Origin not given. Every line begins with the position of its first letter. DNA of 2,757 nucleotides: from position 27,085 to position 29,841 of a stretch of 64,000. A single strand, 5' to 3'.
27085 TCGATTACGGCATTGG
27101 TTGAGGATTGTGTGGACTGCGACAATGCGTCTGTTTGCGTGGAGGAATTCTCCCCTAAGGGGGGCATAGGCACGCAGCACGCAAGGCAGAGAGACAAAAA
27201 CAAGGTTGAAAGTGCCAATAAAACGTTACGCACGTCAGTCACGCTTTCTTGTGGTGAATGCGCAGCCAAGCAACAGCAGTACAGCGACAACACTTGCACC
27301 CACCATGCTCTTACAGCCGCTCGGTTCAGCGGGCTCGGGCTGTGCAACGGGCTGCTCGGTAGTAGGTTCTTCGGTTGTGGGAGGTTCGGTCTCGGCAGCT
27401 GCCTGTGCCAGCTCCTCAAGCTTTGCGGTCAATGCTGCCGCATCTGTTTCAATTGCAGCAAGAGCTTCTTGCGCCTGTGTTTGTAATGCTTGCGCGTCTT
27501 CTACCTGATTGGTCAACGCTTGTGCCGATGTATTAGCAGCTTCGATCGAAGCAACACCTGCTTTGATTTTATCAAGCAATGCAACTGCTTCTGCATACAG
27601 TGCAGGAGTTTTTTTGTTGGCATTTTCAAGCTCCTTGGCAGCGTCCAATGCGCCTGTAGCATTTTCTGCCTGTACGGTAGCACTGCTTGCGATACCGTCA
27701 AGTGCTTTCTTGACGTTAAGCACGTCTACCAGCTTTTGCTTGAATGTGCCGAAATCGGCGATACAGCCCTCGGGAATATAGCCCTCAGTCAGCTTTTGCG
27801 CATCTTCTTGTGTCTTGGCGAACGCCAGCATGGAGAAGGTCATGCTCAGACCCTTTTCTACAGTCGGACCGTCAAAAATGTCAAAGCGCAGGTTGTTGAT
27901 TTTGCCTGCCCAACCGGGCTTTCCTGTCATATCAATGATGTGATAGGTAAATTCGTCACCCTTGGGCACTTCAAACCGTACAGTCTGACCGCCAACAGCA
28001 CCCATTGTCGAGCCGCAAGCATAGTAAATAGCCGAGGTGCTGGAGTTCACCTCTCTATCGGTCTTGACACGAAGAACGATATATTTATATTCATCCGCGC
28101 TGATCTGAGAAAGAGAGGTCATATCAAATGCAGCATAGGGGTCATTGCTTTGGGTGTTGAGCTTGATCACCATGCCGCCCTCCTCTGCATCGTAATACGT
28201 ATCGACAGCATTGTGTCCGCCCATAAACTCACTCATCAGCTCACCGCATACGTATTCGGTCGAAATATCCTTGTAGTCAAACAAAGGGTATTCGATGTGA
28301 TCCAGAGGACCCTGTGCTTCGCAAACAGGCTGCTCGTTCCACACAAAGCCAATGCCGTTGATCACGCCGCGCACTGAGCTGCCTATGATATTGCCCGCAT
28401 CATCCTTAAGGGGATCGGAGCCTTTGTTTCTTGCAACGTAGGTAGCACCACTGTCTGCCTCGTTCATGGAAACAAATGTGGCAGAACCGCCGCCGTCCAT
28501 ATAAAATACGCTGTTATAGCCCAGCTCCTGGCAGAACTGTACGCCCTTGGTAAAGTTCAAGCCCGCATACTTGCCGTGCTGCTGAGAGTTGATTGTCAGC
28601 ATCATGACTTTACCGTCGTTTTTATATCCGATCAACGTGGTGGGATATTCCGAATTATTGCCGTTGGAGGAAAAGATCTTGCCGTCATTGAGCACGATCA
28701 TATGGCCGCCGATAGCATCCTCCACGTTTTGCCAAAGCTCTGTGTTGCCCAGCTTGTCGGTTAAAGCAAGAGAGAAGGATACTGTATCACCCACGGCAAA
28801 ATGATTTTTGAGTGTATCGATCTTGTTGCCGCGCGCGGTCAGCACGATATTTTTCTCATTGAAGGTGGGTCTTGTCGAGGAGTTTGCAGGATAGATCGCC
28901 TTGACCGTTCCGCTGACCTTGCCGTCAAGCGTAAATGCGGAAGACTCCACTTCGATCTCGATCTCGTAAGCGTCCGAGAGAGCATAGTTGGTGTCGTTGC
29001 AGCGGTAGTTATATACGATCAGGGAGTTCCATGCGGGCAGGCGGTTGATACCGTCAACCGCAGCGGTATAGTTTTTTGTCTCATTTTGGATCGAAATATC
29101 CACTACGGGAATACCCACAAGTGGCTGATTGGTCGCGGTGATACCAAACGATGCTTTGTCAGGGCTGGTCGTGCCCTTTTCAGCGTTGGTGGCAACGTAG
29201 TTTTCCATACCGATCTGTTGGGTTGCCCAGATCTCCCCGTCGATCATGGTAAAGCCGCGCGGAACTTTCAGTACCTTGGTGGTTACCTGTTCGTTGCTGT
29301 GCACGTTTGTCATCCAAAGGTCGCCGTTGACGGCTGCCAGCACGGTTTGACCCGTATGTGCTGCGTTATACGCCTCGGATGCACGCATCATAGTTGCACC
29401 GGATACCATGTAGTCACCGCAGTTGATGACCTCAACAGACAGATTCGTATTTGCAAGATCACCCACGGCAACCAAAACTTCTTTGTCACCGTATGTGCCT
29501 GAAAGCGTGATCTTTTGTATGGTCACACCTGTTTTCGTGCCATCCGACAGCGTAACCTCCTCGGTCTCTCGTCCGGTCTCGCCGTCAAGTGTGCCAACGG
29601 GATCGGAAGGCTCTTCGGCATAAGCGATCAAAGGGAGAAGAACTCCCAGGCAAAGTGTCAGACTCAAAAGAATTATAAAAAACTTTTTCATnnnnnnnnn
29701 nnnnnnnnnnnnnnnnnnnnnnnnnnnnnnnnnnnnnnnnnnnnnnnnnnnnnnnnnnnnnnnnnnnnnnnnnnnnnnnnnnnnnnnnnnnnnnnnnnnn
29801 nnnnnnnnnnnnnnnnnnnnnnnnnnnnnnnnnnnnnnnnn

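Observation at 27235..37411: Five consecutive secreted proteins share a Gly-Cys / hydrophobic helix / KKKD C-terminal tail: candidate sorting or lipid-anchoring signal with no processing enzyme in view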

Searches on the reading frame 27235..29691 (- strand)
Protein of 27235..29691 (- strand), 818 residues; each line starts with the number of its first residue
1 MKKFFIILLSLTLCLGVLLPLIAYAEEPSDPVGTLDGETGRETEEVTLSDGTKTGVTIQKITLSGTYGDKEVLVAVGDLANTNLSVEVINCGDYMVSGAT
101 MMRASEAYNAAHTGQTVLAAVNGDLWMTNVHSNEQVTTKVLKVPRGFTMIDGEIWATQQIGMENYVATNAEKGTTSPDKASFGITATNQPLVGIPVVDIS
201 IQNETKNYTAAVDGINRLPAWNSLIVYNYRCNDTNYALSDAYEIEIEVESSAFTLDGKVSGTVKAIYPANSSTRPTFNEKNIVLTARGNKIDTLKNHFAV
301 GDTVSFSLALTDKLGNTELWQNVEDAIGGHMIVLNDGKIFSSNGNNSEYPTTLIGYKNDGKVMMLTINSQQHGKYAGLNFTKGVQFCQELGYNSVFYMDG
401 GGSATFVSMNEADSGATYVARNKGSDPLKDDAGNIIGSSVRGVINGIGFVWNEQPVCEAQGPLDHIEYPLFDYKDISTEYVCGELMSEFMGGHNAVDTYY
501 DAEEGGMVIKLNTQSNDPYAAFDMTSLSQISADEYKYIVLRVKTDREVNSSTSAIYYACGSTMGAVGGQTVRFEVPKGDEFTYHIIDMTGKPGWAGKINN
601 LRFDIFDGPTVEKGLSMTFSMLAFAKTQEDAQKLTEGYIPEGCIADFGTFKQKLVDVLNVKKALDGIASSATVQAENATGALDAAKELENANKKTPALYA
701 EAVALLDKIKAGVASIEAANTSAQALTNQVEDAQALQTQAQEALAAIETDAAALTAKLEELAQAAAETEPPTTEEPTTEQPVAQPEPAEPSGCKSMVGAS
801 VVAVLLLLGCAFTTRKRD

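Call 3: search_protein_families(library=ncbifam, proteins=[window:27235-29691:-], max_evalue=1)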
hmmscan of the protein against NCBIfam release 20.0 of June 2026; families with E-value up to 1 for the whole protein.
window:27235-29691:- (818 aa): 9 families
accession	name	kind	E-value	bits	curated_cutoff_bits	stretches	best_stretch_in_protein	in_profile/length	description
TIGR02168.1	SMC_prok_B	equivalog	0.01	13.6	567.35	1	685-767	699-781/1181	chromosome segregation protein SMC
TIGR02169.1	SMC_prok_A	equivalog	0.012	13.3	729.4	1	664-773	687-797/1165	chromosome segregation protein SMC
NF009514.0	PRK12873.1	equivalog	0.019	14.3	246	1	215-268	173-226/297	4-hydroxybenzoate polyprenyltransferase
NF045487.1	ASRP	equivalog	0.031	12.9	300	1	686-770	320-404/593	archaea-specific SMC-related protein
NF041244.1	IglI_fam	subfamily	0.052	13.4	100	1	662-787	48-181/290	type VI secretion system protein IglI family protein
NF002572.0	PRK02224.1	equivalog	0.082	11.1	1087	1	652-783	332-462/888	DNA double-strand break repair ATPase Rad50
NF033930.1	pneumo_PspA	exception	0.098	11.3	850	1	672-789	263-380/659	pneumococcal surface protein A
NF033847.1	MCP_Sipho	equivalog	0.1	11.8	75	1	697-789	7-100/549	major capsid protein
NF040677.1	wall_bind_EntC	exception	0.49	9.2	770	1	660-791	189-319/422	cell wall-binding protein EntC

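Call 4: search_protein_families(library=pfam, proteins=[window:27235-29691:-], max_evalue=0.1)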
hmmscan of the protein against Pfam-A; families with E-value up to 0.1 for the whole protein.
window:27235-29691:- (818 aa): 1 family
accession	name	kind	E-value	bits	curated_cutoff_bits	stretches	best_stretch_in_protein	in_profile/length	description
PF09992.14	NAGPA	-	1.2e-16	61.8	25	1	315-416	54-147/169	Phosphodiester glycosidase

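Call 78: find_homologous_proteins(query=window:27235-29691:-, max_evalue=1e-10)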
Query window:27235-29691:- (818 aa): 305 proteins with E <= 1e-10 among 8000 candidates; the best 120 are listed.
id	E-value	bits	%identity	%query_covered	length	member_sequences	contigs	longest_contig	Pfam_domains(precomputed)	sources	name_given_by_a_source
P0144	0.0e+0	1829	100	100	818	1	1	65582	PF09992.15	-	-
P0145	0.0e+0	1531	83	100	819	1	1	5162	PF09992.15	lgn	-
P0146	0.0e+0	1517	82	100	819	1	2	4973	PF09992.15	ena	-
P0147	0.0e+0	1495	81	100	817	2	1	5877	PF09992.15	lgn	-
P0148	0.0e+0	1475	80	100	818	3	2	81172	PF09992.15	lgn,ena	-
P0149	0.0e+0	1475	80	100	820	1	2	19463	PF09992.15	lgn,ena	-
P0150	0.0e+0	1469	80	100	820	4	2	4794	PF09992.15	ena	-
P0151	0.0e+0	1468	79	100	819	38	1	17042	PF09992.15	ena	-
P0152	0.0e+0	1466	79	100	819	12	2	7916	PF09992.15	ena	-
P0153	0.0e+0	1460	79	100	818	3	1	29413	PF09992.15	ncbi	-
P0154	0.0e+0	1455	80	100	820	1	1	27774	PF09992.15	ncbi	-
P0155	0.0e+0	1454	78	100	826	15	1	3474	PF09992.15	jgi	jgi:hypothetical protein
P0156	0.0e+0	1453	79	100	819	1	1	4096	PF09992.15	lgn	-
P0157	0.0e+0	1440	78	100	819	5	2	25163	PF09992.15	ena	-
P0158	0.0e+0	1439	78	100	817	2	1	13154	PF09992.15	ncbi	-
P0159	0.0e+0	1409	76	100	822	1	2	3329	PF09992.15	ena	-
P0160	0.0e+0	1357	74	97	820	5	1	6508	PF09992.15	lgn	-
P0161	0.0e+0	1356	74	100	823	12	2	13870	PF09992.15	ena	-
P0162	0.0e+0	1324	71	100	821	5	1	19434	PF09992.15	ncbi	-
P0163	0.0e+0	1324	71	100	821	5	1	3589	PF09992.15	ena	-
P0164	0.0e+0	1320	71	100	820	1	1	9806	PF09992.15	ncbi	-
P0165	0.0e+0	1310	70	100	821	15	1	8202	PF09992.15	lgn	-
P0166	0.0e+0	1303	71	100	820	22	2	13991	PF09992.15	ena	-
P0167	0.0e+0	1291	70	98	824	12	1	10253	PF09992.15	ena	-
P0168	0.0e+0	1277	70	100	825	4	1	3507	PF09992.15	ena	-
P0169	0.0e+0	1275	69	100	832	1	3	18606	PF09992.15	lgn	-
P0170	0.0e+0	1272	70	100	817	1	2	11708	PF09992.15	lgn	-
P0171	0.0e+0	1268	68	100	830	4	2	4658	PF09992.15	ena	-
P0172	0.0e+0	1250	68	100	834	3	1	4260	PF09992.15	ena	-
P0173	0.0e+0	1237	68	100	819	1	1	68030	PF09992.15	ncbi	-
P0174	0.0e+0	1214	69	95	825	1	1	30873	PF09992.15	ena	-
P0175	0.0e+0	1207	81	80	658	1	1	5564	PF09992.15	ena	-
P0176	1.2e-248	846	78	58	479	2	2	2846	PF09992.15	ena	-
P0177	5.3e-204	698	53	78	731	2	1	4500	PF09992.15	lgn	-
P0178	1.7e-201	690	52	80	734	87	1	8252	PF09992.15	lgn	-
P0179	1.2e-196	674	51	78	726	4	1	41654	PF09992.15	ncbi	-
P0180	1.5e-196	673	51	78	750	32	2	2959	PF09992.15,PF04886.17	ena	-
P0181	8.4e-196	671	45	78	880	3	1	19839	PF00404.25,PF09992.15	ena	-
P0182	3.6e-195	669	49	80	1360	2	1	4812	PF09992.15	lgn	-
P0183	2.3e-194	666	50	80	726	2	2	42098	PF09992.15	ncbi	-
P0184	3.0e-194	666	51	80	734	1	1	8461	PF09992.15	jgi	-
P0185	6.3e-194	665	50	80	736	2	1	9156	PF09992.15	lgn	-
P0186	5.3e-192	658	52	75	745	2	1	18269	PF09992.15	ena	-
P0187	1.5e-191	657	47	84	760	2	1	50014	PF09992.15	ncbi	-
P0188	2.8e-191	656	51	80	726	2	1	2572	PF09992.15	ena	-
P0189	8.2e-191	654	48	80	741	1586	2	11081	PF09992.15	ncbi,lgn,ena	-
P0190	2.4e-190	653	50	80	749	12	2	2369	PF09992.15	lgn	-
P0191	1.0e-189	651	51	76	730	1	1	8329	PF09992.15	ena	-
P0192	2.8e-189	649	51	80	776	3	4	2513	PF09992.15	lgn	-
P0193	7.5e-189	648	50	79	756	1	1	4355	PF09992.15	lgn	-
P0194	1.1e-188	647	50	78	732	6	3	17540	PF09992.15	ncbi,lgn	-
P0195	5.3e-188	645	51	76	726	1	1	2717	PF09992.15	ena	-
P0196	1.7e-187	643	50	77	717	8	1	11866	PF09992.15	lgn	-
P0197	2.1e-187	643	49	80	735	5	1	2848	PF09992.15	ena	-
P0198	1.3e-186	641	49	80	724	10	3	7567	PF09992.15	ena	-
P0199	3.4e-186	639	49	80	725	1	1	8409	PF09992.15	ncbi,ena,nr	ncbi:MAG: phosphodiester glycosidase family protein [Clostridia bacterium]|nr:phosphodiester glycosi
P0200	3.8e-186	639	50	80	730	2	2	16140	PF09992.15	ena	-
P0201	4.7e-186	639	49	80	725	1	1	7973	PF09992.15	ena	-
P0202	6.2e-186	638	50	79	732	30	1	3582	PF09992.15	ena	-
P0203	1.2e-185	637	50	76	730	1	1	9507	PF09992.15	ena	-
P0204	1.2e-185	637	49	79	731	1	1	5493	PF09992.15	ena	-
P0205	1.3e-185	637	51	77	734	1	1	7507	PF09992.15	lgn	-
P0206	1.3e-185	637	49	79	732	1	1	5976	PF09992.15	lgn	-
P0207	1.7e-185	637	48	80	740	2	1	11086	PF09992.15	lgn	-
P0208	1.8e-185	637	49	80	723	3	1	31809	PF09992.15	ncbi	-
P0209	1.9e-185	637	50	78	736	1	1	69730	PF09992.15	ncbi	-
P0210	2.2e-185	636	50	76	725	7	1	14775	PF09992.15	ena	-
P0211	2.3e-185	636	51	75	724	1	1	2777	PF09992.15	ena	-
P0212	2.4e-185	636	49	79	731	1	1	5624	PF09992.15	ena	-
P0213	3.6e-185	636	49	80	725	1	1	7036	PF09992.15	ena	-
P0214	5.8e-185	635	51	75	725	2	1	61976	PF09992.15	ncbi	-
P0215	9.6e-185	634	49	79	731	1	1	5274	PF09992.15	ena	-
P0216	1.1e-184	634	49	76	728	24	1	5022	PF09992.15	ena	-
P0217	1.1e-184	634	49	76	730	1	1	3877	PF09992.15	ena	-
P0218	1.1e-184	634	49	79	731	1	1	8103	PF09992.15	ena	-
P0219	2.3e-184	633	50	76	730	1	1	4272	PF09992.15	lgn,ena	-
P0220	2.6e-184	633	50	76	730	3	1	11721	PF09992.15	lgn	-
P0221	4.1e-184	632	50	75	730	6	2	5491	PF09992.15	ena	-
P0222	4.8e-184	632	50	76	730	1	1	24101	PF09992.15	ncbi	-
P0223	4.9e-184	632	50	75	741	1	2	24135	PF09992.15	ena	-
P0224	7.2e-184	631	50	76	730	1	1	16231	PF09992.15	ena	-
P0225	9.2e-184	631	49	80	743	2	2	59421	PF09992.15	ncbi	-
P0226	1.3e-183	631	50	79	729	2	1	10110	PF09992.15,PF27998.1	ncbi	-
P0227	1.5e-183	630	49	79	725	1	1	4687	PF09992.15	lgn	-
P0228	1.7e-183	630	50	76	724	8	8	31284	PF09992.15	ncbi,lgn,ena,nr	ncbi:MAG: phosphodiester glycosidase family protein [Clostridia bacterium]|nr:phosphodiester glycosi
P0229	1.8e-183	630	50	76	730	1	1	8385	PF09992.15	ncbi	-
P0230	2.3e-183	630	50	76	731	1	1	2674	PF09992.15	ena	-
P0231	3.8e-183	629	50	76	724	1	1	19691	PF09992.15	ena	-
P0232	3.8e-183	629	50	75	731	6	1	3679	PF09992.15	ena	-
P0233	4.1e-183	629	50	75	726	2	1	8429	PF09992.15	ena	-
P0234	4.3e-183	629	50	76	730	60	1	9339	PF09992.15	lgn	-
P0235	4.4e-183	629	50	76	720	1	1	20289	PF09992.15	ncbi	-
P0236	6.0e-183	628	50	76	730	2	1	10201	PF09992.15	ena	-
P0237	6.3e-183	628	50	75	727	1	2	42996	PF09992.15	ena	-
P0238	7.6e-183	628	49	80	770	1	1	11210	PF09992.15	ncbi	-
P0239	7.9e-183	628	50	76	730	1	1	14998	PF09992.15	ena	-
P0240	1.2e-182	627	49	76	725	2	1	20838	PF09992.15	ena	-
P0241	1.5e-182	627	50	76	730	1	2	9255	PF09992.15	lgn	-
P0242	1.7e-182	627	50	75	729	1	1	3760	PF09992.15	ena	-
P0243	1.8e-182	627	49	76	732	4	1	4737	PF09992.15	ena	-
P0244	2.3e-182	626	49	77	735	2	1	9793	PF09992.15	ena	-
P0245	2.3e-182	626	50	76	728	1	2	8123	PF09992.15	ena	-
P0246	2.5e-182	626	49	76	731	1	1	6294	PF09992.15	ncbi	-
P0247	3.2e-182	626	49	76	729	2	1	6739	PF09992.15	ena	-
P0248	4.4e-182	626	48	79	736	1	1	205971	PF09992.15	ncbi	-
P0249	4.7e-182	625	50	76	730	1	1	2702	PF09992.15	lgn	-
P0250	6.2e-182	625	49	79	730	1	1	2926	PF09992.15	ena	-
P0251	6.4e-182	625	48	80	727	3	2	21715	PF09992.15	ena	-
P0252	6.4e-182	625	50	76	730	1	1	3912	PF09992.15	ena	-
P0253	7.7e-182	625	50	76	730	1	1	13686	PF09992.15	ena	-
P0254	9.5e-182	624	48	80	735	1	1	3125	PF09992.15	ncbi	-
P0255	1.2e-181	624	49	76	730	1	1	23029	PF09992.15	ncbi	-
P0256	1.3e-181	624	49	79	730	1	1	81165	PF09992.15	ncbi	-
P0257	1.8e-181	623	48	80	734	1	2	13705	PF09992.15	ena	-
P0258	2.3e-181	623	48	79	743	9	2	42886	PF09992.15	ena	-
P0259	2.5e-181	623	48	80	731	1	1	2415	PF09992.15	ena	-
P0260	2.7e-181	623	49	76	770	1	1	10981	PF09992.15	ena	-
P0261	3.0e-181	623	48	77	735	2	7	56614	PF09992.15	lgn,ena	-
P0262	3.1e-181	623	49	76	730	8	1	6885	PF09992.15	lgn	-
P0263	3.2e-181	623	49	78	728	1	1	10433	PF09992.15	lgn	-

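Call 80: list_cluster_members(proteins=[P0189, P0199, P0228, P0248, P0178, P0182, P0225, P0187, P0179, P0183])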
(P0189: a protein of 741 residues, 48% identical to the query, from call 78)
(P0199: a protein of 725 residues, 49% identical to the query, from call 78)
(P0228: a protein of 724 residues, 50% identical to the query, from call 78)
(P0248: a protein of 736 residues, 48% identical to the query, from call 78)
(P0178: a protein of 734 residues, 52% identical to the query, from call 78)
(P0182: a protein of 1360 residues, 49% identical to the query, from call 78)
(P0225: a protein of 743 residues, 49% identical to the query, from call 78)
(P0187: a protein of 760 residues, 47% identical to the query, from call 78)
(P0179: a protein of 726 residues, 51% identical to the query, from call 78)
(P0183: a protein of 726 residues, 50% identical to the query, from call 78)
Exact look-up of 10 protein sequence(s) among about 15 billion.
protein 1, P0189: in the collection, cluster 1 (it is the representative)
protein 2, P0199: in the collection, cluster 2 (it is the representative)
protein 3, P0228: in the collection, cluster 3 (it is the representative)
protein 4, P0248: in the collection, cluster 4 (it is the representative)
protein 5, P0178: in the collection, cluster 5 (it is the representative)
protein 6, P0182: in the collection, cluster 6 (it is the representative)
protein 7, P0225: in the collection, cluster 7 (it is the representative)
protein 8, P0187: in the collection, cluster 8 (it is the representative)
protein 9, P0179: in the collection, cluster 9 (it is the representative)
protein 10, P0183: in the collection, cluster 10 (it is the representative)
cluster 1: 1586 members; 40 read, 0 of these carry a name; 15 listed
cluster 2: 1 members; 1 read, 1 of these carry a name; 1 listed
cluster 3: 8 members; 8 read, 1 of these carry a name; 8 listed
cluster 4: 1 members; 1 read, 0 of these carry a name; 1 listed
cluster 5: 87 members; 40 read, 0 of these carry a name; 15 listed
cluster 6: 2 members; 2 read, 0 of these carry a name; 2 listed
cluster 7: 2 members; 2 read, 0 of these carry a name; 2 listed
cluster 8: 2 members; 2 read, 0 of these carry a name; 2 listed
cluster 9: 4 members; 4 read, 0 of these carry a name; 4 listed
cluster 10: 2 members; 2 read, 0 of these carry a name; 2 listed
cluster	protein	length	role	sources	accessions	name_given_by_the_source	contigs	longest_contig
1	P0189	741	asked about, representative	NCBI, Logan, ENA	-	-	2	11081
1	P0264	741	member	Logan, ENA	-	-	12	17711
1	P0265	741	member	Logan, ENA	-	-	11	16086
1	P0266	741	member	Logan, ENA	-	-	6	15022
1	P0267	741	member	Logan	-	-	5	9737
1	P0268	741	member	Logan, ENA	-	-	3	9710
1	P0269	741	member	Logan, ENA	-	-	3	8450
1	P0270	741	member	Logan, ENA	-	-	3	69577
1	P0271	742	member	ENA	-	-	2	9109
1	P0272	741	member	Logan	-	-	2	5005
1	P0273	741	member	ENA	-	-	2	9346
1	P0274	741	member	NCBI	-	-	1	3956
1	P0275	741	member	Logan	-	-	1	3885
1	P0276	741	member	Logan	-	-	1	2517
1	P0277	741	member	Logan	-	-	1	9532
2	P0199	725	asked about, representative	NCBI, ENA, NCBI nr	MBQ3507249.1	MAG: phosphodiester glycosidase family protein [Clostridia bacterium] | phosphodiester glycosidase family protein [Clostridia bacterium]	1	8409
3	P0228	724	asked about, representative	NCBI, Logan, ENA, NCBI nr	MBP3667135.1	MAG: phosphodiester glycosidase family protein [Clostridia bacterium] | phosphodiester glycosidase family protein [Clostridia bacterium]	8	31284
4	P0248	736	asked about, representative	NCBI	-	-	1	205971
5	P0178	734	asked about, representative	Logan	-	-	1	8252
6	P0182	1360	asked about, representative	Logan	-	-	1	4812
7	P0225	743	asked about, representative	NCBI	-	-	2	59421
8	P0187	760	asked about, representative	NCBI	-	-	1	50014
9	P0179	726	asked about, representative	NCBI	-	-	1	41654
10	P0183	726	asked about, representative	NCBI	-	-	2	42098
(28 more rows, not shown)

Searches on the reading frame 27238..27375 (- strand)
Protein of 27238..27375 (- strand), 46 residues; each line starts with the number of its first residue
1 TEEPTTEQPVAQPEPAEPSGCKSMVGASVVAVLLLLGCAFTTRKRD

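Call 5: search_protein_families(library=ncbifam, proteins=[window:27238-27375:-], max_evalue=10)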
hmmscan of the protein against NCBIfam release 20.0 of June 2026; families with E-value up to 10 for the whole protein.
seq(46 aa): 2 families
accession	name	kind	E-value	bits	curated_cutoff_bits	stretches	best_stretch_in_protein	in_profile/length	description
NF033846.1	Rumino_NPXTG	domain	0.043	14.1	23.5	1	23-45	7-29/30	NPXTG-anchored protein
NF041894.1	MXAN_6652_fam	equivalog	0.085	12.4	200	1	9-45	169-203/203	MXAN_6652 family MXYO-CTERM-anchored protein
